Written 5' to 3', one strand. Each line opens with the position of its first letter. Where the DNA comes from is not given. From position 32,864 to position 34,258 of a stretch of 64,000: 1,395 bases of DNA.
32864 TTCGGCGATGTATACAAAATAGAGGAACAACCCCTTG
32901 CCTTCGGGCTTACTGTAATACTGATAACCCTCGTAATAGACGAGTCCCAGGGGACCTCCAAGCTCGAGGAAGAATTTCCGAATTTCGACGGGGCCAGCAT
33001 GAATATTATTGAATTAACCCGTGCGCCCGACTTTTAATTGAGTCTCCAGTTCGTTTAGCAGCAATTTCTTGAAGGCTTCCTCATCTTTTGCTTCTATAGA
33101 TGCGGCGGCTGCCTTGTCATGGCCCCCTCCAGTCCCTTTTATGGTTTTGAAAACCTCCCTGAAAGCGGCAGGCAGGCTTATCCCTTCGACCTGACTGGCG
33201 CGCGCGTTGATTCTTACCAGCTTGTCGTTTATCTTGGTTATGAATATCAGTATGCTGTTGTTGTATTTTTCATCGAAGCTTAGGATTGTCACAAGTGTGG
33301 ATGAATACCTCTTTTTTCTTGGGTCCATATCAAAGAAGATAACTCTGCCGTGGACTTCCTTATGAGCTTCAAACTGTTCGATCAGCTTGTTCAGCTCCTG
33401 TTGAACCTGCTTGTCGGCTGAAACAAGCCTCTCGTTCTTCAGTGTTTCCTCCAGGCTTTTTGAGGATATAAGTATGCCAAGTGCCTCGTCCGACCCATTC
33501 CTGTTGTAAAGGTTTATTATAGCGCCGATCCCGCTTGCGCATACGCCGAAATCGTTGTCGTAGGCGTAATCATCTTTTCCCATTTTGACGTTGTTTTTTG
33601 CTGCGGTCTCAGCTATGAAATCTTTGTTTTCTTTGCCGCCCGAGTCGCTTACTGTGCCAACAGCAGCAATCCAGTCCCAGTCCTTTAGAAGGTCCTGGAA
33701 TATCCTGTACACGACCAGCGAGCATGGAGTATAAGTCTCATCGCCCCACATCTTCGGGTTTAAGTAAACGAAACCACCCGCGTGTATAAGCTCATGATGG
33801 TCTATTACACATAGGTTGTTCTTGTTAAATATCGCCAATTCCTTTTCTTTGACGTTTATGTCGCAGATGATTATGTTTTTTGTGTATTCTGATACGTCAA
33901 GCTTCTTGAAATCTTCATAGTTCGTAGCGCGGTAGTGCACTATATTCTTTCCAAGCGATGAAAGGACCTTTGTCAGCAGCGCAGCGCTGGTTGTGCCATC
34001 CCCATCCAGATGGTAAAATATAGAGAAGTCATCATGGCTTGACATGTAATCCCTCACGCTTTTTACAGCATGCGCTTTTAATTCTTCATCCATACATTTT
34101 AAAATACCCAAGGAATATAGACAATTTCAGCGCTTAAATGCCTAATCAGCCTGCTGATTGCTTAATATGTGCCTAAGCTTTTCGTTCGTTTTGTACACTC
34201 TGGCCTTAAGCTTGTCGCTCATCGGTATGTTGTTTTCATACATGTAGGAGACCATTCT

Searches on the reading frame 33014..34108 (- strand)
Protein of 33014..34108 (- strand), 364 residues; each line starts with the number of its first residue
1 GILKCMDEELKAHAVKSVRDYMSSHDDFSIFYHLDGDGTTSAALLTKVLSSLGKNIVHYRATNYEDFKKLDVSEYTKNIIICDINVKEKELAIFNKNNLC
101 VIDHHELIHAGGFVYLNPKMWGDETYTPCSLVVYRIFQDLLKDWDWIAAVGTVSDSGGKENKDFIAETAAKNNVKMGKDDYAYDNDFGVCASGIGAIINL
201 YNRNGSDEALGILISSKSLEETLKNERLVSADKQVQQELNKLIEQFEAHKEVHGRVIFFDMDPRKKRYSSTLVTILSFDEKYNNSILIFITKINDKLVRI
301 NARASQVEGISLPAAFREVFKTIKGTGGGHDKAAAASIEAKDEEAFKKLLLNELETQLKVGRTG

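Call 17: search_protein_families(library=pfam, proteins=[window:33014-34108:-], max_evalue=0.0001)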
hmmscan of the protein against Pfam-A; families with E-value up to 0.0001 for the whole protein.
window:33014-34108:- (364 aa): 2 families
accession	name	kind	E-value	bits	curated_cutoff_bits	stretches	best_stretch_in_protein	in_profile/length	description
PF02272.25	DHHA1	-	9.5e-11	42.5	25.9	1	278-353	25-99/102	DHHA1 domain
PF01368.27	DHH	-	6.1e-09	36.7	28.1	1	30-138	4-103/125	DHH family, N-terminal domain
